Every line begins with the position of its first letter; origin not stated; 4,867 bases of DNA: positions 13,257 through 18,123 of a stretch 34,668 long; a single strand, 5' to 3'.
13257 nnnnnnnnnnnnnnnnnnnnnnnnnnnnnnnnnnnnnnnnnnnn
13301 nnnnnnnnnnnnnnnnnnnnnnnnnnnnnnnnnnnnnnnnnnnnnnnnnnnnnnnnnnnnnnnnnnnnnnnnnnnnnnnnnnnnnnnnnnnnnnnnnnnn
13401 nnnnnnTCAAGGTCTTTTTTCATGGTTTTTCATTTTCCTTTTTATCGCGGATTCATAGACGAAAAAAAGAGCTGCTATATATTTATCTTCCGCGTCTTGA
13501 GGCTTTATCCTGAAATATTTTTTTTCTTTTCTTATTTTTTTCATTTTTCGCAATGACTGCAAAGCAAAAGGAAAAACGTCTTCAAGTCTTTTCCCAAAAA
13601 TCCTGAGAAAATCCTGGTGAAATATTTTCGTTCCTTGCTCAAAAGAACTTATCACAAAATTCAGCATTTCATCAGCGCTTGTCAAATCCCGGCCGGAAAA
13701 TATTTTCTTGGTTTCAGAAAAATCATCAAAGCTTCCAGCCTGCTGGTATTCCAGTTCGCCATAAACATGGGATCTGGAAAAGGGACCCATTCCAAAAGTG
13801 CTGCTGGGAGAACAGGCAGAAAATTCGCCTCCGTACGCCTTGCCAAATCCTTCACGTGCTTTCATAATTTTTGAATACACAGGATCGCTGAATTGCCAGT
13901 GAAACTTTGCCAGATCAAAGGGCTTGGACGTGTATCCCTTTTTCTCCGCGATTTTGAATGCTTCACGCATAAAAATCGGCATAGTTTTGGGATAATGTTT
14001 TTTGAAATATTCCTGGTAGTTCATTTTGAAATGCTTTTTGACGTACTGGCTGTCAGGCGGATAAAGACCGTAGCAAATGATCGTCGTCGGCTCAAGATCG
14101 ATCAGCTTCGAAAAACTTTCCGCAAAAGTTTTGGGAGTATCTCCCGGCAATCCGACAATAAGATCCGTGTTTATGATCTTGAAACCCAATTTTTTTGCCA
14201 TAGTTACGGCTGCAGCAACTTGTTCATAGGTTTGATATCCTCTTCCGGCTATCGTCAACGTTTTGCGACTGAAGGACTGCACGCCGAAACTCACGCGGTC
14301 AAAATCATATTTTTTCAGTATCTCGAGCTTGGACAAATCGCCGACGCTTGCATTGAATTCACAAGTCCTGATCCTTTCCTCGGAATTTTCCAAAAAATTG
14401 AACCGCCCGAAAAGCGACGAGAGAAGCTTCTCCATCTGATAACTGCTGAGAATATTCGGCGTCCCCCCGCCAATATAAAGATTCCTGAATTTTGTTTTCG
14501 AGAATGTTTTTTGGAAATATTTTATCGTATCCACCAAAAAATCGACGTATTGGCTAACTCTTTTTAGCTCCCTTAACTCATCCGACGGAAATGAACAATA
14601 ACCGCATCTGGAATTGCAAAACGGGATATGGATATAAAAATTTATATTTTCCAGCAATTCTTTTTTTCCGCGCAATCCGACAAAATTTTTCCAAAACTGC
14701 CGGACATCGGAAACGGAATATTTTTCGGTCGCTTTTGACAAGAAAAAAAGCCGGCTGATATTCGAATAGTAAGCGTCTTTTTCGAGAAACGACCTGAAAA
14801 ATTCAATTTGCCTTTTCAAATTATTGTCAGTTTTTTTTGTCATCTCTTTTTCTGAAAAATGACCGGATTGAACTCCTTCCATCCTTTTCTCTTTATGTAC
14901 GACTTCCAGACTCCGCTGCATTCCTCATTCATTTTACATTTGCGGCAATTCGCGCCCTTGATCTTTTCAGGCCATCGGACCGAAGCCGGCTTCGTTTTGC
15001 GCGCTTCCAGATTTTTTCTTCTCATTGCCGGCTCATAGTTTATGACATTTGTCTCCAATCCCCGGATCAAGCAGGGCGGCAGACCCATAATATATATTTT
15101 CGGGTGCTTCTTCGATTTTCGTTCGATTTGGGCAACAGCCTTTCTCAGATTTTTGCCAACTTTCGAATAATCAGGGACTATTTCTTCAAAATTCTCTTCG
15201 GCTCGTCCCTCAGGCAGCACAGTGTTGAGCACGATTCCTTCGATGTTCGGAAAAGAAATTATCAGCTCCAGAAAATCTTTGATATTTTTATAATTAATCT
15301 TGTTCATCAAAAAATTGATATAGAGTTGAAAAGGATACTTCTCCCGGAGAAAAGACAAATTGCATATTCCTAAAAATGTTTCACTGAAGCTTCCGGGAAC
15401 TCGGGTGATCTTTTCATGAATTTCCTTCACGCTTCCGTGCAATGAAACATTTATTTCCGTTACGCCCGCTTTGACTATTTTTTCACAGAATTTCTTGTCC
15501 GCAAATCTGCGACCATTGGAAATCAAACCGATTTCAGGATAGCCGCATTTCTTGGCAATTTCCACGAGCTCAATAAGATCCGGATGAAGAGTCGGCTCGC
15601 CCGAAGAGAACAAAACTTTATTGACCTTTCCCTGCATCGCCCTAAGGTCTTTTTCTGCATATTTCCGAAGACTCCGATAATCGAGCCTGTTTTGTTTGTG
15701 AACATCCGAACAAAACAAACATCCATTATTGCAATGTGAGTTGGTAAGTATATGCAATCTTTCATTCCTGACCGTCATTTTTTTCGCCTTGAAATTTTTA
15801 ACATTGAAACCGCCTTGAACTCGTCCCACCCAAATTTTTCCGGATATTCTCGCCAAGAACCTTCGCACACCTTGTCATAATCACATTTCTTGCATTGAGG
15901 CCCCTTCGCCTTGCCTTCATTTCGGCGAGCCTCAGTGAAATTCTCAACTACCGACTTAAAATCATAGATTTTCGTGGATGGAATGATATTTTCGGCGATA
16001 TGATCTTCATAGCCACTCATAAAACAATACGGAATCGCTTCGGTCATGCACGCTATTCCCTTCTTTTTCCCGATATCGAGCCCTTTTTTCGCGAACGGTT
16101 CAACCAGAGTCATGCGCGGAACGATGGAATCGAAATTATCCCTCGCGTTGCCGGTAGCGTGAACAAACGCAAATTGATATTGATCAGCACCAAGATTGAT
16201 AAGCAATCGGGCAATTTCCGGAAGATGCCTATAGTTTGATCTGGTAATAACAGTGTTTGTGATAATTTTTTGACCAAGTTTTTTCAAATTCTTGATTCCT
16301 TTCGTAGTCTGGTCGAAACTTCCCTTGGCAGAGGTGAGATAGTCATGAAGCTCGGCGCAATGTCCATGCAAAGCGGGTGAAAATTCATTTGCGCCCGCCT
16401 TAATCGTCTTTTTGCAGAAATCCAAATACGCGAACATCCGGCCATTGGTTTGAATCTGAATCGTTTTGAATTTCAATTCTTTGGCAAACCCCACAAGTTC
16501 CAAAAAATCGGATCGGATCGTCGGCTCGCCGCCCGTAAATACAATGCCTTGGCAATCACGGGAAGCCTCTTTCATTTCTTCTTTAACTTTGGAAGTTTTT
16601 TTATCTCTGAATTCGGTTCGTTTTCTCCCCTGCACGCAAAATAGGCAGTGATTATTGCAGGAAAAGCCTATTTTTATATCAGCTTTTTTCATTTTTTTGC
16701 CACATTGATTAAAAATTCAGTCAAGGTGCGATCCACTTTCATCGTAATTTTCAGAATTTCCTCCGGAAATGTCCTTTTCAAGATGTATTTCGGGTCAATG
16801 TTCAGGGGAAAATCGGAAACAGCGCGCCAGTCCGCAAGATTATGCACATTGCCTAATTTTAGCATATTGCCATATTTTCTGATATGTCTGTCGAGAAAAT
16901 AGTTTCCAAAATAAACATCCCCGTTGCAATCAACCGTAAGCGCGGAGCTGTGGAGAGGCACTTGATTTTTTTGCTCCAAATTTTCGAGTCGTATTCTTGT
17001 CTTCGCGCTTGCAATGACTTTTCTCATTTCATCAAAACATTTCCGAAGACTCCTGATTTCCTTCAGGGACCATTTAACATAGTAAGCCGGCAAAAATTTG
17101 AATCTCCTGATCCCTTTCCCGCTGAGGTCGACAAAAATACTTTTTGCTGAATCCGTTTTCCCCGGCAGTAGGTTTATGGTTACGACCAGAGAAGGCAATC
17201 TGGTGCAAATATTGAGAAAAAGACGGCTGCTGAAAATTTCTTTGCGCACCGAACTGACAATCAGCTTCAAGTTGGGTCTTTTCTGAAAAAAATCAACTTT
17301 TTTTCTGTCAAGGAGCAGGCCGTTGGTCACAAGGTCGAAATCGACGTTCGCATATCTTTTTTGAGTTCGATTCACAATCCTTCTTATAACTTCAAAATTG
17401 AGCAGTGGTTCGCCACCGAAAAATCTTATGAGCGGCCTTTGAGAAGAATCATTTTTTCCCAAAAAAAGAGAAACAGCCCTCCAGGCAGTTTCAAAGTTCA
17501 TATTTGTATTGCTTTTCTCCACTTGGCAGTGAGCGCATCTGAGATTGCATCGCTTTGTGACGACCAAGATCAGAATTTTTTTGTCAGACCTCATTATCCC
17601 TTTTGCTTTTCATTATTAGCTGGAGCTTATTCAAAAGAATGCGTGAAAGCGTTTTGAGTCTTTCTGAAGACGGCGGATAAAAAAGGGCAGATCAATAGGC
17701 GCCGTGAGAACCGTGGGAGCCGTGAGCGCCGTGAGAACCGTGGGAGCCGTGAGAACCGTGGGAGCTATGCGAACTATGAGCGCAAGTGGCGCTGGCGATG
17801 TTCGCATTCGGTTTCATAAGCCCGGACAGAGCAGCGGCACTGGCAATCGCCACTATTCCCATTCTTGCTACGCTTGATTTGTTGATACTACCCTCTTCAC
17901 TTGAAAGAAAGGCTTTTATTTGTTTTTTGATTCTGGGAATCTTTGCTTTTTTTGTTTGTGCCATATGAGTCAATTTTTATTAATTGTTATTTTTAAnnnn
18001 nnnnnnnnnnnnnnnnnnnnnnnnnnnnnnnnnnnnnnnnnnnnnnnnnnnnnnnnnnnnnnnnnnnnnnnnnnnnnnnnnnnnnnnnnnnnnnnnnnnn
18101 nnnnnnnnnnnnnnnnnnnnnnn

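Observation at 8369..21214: Expanded His-Xaa-Ser (Hxs)-type peptide-maturation operon with nine radical SAM genes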

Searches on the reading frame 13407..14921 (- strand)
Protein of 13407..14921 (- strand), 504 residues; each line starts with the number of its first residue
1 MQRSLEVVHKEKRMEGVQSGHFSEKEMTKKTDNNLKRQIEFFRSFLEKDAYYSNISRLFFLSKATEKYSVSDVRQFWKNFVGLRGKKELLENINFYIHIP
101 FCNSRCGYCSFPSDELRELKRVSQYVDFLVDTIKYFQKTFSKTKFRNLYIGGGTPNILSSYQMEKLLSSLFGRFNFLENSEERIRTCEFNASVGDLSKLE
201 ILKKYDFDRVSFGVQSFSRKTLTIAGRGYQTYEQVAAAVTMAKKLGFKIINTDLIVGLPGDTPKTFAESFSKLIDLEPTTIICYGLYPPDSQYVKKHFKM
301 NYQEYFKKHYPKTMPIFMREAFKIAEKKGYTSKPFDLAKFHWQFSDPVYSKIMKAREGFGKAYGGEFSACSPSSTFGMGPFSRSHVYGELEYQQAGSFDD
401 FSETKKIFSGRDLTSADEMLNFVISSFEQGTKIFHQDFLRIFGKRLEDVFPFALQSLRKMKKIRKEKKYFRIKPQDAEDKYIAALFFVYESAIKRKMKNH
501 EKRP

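Call 4: search_protein_families(library=ncbifam, proteins=[window:13407-14921:-], max_evalue=0.01)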
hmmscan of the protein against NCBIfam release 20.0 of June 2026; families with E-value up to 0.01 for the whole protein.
window:13407-14921:- (504 aa): 30 families (the best 25 are shown)
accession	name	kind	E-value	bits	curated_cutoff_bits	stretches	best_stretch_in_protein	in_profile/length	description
TIGR03994.1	rSAM_HemZ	equivalog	2.6e-47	161.9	321.4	1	86-330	78-315/401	coproporphyrinogen dehydrogenase HemZ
NF006067.1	PRK08208.1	equivalog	2.9e-46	158.3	380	1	89-487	32-415/427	STM4012 family radical SAM protein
NF006064.0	PRK08207.2-2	equivalog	3.3e-40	138.5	504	1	91-311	143-364/465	coproporphyrinogen III oxidase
TIGR00539.1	hemN_rel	equivalog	2.1e-37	129.1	205.4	1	95-331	3-235/361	radical SAM family heme chaperone HemW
NF006060.0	PRK08207.1-3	equivalog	9.8e-36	123.5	653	1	91-286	148-344/477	coproporphyrinogen III oxidase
TIGR00538.1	hemN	equivalog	2.2e-34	119.1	324.95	1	92-284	49-238/454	oxygen-independent coproporphyrinogen III oxidase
TIGR04107.1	rSAM_HutW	equivalog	4.6e-32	111.4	400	1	72-346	23-284/419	heme anaerobic degradation radical SAM methyltransferase ChuW/HutW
NF006061.0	PRK08207.1-4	equivalog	2.5e-30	105.8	702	1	88-287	169-369/501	coproporphyrinogen III oxidase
NF006062.0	PRK08207.1-5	equivalog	3.3e-28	98.8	1007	1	92-287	148-344/476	coproporphyrinogen III oxidase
NF006063.0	PRK08207.2-1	equivalog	1.2e-27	96.7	1074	1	92-282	192-382/518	coproporphyrinogen III oxidase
NF004567.0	PRK05904.1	equivalog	2.4e-26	92.8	355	1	95-302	9-209/353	coproporphyrinogen III oxidase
NF006059.0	PRK08207.1-1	equivalog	1.3e-24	86.8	1012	1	89-286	168-366/496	coproporphyrinogen III oxidase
NF006065.0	PRK08207.2-4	equivalog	2.2e-24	86.3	922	1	92-330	168-405/484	coproporphyrinogen III oxidase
NF006066.0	PRK08207.2-5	equivalog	3.2e-24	85.4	1117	1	87-285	185-383/518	coproporphyrinogen III oxidase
NF005133.0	PRK06582.1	equivalog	2.1e-21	76.4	597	1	91-286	10-199/390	coproporphyrinogen III oxidase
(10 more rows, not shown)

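Call 7: search_protein_families(library=pfam, proteins=[window:13407-14921:-], max_evalue=0.01)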
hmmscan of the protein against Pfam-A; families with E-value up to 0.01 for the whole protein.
window:13407-14921:- (504 aa): 1 family
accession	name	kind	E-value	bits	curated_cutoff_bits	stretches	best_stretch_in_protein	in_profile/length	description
PF04055.27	Radical_SAM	-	1.6e-25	90.6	29.5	1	96-271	1-164/166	Radical SAM superfamily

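Call 43: search_protein_families(library=padloc, proteins=[window:13407-14921:-], max_evalue=0.001)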
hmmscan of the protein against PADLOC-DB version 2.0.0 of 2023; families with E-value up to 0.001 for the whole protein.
window:13407-14921:- (504 aa): 1 family
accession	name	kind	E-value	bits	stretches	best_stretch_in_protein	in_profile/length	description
PDLC02904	pVip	-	2.9e-05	21.7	1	93-249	5-143/262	Viperins associated with kinases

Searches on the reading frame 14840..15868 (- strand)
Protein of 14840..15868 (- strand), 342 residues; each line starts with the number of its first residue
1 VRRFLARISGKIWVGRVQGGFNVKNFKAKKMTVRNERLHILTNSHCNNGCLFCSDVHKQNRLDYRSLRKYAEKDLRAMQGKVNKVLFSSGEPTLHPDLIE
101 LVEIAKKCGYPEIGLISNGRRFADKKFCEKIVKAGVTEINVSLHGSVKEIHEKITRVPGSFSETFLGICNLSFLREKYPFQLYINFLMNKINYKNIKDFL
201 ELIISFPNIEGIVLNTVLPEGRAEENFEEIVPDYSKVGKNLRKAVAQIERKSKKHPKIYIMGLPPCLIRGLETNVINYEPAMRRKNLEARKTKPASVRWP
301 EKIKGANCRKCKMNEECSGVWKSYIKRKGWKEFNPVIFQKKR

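Call 4: search_protein_families(library=ncbifam, proteins=[window:14840-15868:-], max_evalue=0.01)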
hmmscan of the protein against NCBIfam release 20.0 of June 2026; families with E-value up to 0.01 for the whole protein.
window:14840-15868:- (342 aa): 38 families (the best 25 are shown)
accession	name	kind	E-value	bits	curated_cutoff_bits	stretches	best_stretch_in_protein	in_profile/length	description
NF038332.1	rSAM_rare_HxsC4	exception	8.3e-55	186.3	500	1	29-336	7-335/335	radical SAM protein HxsC4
TIGR03977.1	rSAM_pair_HxsC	equivalog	1.8e-32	112.4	267.9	1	39-323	28-291/292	His-Xaa-Ser system radical SAM maturase HxsC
TIGR02668.1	moaA_archaeal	equivalog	7.4e-21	74.4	325.25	1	37-261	11-230/303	GTP 3',8-cyclase MoaA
NF001199.0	PRK00164.2-1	equivalog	2.1e-20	73.1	231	1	37-261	13-233/308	GTP 3',8-cyclase MoaA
TIGR04317.1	W_rSAM_matur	equivalog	6.8e-17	61.6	380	1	37-252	5-217/349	tungsten cofactor oxidoreductase radical SAM maturase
TIGR04054.1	rSAM_NirJ1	equivalog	1e-15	57.3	650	1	44-230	44-223/387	putative heme d1 biosynthesis radical SAM protein NirJ1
TIGR04466.1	rSAM_BlsE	equivalog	2.9e-15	56.5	400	1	34-174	1-137/327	cytosylglucuronate decarboxylase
TIGR02666.1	moaA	equivalog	4.3e-15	55.5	284.05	1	39-205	13-182/336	GTP 3',8-cyclase MoaA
TIGR04545.1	rSAM_ahbD_hemeb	equivalog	8.5e-15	55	500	1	45-240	9-200/339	heme b synthase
NF045646.2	rSAM_Se_TrsS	equivalog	2.5e-14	52.7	490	1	44-226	94-275/441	radical SAM (seleno)protein TrsS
TIGR04133.1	rSAM_w_lipo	hypoth_equivalog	8.9e-14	51.2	425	1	43-228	31-213/350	TIGR04133 family radical SAM/SPASM protein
TIGR02109.1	PQQ_syn_pqqE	equivalog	5.1e-13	48.7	381.35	1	45-258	16-222/358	pyrroloquinoline quinone biosynthesis protein PqqE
TIGR04055.1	rSAM_NirJ2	equivalog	1.1e-12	48.1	500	1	43-241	7-200/326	putative heme d1 biosynthesis radical SAM protein NirJ2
NF038283.1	viperin_w_prok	equivalog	1.8e-12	47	180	1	43-195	9-169/281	viperin family antiviral radical SAM protein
TIGR04546.1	rSAM_ahbC_deAc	equivalog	2e-12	46.6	650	1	44-229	47-225/390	12,18-didecarboxysiroheme deacetylase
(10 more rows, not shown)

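Call 7: search_protein_families(library=pfam, proteins=[window:14840-15868:-], max_evalue=0.01)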
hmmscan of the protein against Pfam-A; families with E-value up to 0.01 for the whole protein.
window:14840-15868:- (342 aa): 1 family
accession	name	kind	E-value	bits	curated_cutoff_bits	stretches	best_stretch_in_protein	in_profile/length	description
PF04055.27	Radical_SAM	-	3.5e-19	70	29.5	1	44-165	5-130/166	Radical SAM superfamily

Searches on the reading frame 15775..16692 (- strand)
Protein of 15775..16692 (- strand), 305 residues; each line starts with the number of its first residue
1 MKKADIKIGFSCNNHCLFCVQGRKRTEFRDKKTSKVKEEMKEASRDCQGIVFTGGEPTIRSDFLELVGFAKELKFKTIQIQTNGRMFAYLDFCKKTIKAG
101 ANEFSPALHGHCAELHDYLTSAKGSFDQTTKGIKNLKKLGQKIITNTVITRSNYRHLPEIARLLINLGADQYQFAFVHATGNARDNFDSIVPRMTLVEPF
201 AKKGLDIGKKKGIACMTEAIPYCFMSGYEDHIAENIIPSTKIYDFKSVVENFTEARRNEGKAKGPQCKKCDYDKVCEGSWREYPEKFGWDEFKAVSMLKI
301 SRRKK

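Call 3: search_protein_families(library=ncbifam, proteins=[window:15775-16692:-], max_evalue=0.01)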
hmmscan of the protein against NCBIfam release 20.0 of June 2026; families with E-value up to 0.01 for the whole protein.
window:15775-16692:- (305 aa): 59 families (the best 25 are shown)
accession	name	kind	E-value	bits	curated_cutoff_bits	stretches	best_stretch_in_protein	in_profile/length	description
NF038332.1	rSAM_rare_HxsC4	exception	4.2e-53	180.6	500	1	4-295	16-335/335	radical SAM protein HxsC4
TIGR03977.1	rSAM_pair_HxsC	equivalog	4.9e-34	117.5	267.9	1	11-242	34-270/292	His-Xaa-Ser system radical SAM maturase HxsC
TIGR04545.1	rSAM_ahbD_hemeb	equivalog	1.1e-25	90.9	500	1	8-191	6-189/339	heme b synthase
TIGR04053.2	TIGR04053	equivalog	3e-25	89.2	395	1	14-185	23-194/366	TIGR04053 family radical SAM/SPASM domain-containing protein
TIGR04054.1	rSAM_NirJ1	equivalog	3.7e-20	71.9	650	1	11-175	45-208/387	putative heme d1 biosynthesis radical SAM protein NirJ1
TIGR04055.1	rSAM_NirJ2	equivalog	4.7e-19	69.1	500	1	11-185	9-182/326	putative heme d1 biosynthesis radical SAM protein NirJ2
TIGR03913.1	rad_SAM_trio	equivalog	3.9e-18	65.1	591.75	1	7-198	24-213/477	GDL motif peptide-associated radical SAM/SPASM maturase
TIGR04051.1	rSAM_NirJ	equivalog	6.3e-17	61.6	515.45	1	12-186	12-185/354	heme d1 biosynthesis radical SAM protein NirJ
TIGR04347.1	pseudo_SAM_Halo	equivalog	9.2e-17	61.4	525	1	11-183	47-218/390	TIGR04347 family pseudo-SAM/SPASM protein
TIGR04546.1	rSAM_ahbC_deAc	equivalog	1.1e-16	60.7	650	1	11-170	48-206/390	12,18-didecarboxysiroheme deacetylase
TIGR02668.1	moaA_archaeal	equivalog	1.2e-16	60.6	325.25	1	6-191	14-200/303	GTP 3',8-cyclase MoaA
TIGR04251.1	SCM_rSAM_ScmF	equivalog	1.6e-16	60.7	400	1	11-183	13-188/353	SynChlorMet cassette radical SAM/SPASM protein ScmF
TIGR04466.1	rSAM_BlsE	equivalog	2.8e-16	59.9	400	1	6-176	7-174/327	cytosylglucuronate decarboxylase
TIGR03962.1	mycofact_rSAM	equivalog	5e-16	58.8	265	1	8-192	18-200/339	mycofactocin radical SAM maturase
TIGR04133.1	rSAM_w_lipo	hypoth_equivalog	9.6e-16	57.6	425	1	11-187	33-212/350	TIGR04133 family radical SAM/SPASM protein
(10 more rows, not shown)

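Call 6: search_protein_families(library=pfam, proteins=[window:15775-16692:-], max_evalue=0.01)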
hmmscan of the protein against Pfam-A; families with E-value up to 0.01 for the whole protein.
window:15775-16692:- (305 aa): 2 families
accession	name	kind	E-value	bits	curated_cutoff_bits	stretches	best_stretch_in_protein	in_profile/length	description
PF04055.27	Radical_SAM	-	3.5e-23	83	29.5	1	7-164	2-166/166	Radical SAM superfamily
PF13353.11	Fer4_12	-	0.00067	20.4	22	1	12-90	15-97/137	4Fe-4S single cluster domain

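Call 43: search_protein_families(library=padloc, proteins=[window:15775-16692:-], max_evalue=0.001)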
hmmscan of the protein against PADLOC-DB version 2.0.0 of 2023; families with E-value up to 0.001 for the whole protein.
window:15775-16692:- (305 aa): 2 families
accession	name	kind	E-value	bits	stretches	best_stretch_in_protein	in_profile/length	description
PDLC02904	pVip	-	3.7e-12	44.3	1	11-166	12-164/262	Viperins associated with kinases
PDLC02903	pVip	-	4.2e-10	37.5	1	11-155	9-151/257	Viperins not associated with kinases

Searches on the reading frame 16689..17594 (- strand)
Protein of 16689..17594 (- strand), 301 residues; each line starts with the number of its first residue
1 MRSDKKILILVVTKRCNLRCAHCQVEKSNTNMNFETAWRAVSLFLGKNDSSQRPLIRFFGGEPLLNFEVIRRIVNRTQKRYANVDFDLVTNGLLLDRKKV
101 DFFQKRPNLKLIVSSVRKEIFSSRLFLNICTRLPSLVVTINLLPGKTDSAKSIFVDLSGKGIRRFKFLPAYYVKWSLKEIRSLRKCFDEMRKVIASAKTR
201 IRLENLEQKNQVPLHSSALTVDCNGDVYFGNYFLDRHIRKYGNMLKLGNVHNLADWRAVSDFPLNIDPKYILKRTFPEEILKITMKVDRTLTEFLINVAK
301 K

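Call 3: search_protein_families(library=ncbifam, proteins=[window:16689-17594:-], max_evalue=0.01)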
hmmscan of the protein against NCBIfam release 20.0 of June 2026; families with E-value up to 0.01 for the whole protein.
window:16689-17594:- (301 aa): 68 families (the best 25 are shown)
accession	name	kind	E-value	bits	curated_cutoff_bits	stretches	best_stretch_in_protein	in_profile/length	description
NF047865.1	rSAM_PapB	equivalog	3.1e-23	82.5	340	1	8-106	5-111/330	PapB family radical SAM/SPASM ranthipeptide maturase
TIGR04068.1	rSAM_ocin_clost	equivalog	2.4e-21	76.2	500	1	6-114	84-200/462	Cys-rich peptide radical SAM maturase CcpM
TIGR04064.1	rSAM_nif11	equivalog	1.3e-19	70.3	518.7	1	7-114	79-193/459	nif11-like peptide radical SAM maturase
TIGR03978.1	rSAM_paired_1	equivalog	2.3e-18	66.2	370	1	5-106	82-190/466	His-Xaa-Ser system radical SAM maturase HxsB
TIGR03906.1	quino_hemo_SAM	equivalog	2.6e-18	65.9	453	1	6-105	94-202/467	quinohemoprotein amine dehydrogenase maturation protein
TIGR03974.1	rSAM_six_Cys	equivalog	6e-17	61.6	425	1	6-109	97-209/451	thioether cross-link-forming SCIFF peptide maturase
TIGR04115.1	rSAM_Cxxx_rpt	equivalog_domain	3.3e-14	53.1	350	1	8-113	4-121/359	radical SAM peptide maturase, CXXX-repeat target family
NF038170.1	lachnocin_rSAM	equivalog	8.8e-14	51.2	550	1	6-114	76-192/440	lachnocin radical SAM maturase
TIGR04148.1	GG_samocin_CFB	equivalog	1.3e-13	50.9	300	1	8-114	19-140/411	radical SAM peptide maturase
TIGR04280.1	geopep_mat_rSAM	hypoth_equivalog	4.3e-13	49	400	1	7-100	85-185/428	geopeptide radical SAM maturase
NF040492.1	not_ScfB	exception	7.8e-13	48.1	855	1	6-120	95-218/450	ScfB-related radical SAM/SPASM orphan maturase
NF035951.1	rSAM_RumMC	equivalog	9.7e-13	47.6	720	1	4-114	110-228/510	RumMC family radical SAM sactipeptide maturase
TIGR02666.1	moaA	equivalog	8.3e-11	41.4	284.05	1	8-101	12-109/336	GTP 3',8-cyclase MoaA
TIGR04136.1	rSAM_FibroRumin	equivalog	1.8e-10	40.3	400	1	7-100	92-206/458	FibroRumin system radical SAM peptide maturase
TIGR03942.1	sulfatase_rSAM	equivalog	1.2e-09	37.7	349.45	1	7-106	2-110/363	anaerobic sulfatase maturase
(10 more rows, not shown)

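Call 6: search_protein_families(library=pfam, proteins=[window:16689-17594:-], max_evalue=0.01)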
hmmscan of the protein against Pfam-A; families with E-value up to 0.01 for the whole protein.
window:16689-17594:- (301 aa): 2 families
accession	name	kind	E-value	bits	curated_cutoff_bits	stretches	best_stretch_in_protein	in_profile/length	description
PF04055.27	Radical_SAM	-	5.8e-09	36.8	29.5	1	11-106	2-100/166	Radical SAM superfamily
PF13353.11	Fer4_12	-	2.7e-06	28.2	22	1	11-93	10-92/137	4Fe-4S single cluster domain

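Call 43: search_protein_families(library=padloc, proteins=[window:16689-17594:-], max_evalue=0.001)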
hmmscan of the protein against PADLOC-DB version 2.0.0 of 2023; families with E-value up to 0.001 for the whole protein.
window:16689-17594:- (301 aa): 2 families
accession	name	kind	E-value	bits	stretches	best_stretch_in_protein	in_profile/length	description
PDLC02903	pVip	-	4.9e-11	40.6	1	11-105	5-91/257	Viperins not associated with kinases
PDLC02904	pVip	-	2.5e-07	28.5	1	12-102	9-95/262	Viperins associated with kinases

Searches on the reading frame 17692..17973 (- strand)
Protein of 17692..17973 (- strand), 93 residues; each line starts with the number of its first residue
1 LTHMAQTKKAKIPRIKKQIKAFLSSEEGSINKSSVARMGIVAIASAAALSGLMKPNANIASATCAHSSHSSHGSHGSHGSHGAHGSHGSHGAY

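Call 3: search_protein_families(library=ncbifam, proteins=[window:17692-17973:-], max_evalue=0.01)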
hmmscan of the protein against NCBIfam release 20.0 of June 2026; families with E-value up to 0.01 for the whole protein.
window:17692-17973:- (93 aa): 3 families
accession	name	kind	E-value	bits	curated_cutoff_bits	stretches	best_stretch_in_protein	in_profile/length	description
NF038313.3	HisXaaSer_A4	exception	8.7e-17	61.8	55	1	11-91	1-82/93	His-Xaa-Ser repeat protein HxsA4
NF038309.1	HisXaaSer_A3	equivalog_domain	3e-14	52.6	65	1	12-91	2-74/81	His-Xaa-Ser repeat protein HxsA3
NF038296.1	HisXaaSer_A2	equivalog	2.5e-06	28.4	48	1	7-81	21-92/96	His-Xaa-Ser repeat protein HxsA2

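Call 6: search_protein_families(library=pfam, proteins=[window:17692-17973:-], max_evalue=0.01)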
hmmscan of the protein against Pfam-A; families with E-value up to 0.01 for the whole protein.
window:17692-17973:- (93 aa): 1 family
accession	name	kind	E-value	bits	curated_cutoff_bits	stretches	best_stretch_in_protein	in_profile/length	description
PF01391.23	Collagen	-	0.0059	16.8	27.2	1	73-91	31-49/60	Collagen triple helix repeat (20 copies)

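Call 43: search_protein_families(library=padloc, proteins=[window:17692-17973:-], max_evalue=0.001)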
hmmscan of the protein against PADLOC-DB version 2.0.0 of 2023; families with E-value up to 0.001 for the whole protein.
window:17692-17973:- (93 aa): 0 families

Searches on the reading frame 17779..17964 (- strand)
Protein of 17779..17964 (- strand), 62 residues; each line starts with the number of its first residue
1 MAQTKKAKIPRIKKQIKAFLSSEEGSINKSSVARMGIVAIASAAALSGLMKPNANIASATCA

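Call 52: search_protein_families(library=pfam, proteins=[window:17779-17964:-], max_evalue=10)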
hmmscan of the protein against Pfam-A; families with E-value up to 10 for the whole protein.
seq(62 aa): 1 family
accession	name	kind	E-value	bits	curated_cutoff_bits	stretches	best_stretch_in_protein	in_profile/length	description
PF21100.3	MCM_C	-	0.11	12.8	27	1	14-34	22-42/64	MCM protein C-terminal winged helix-turn-helix domain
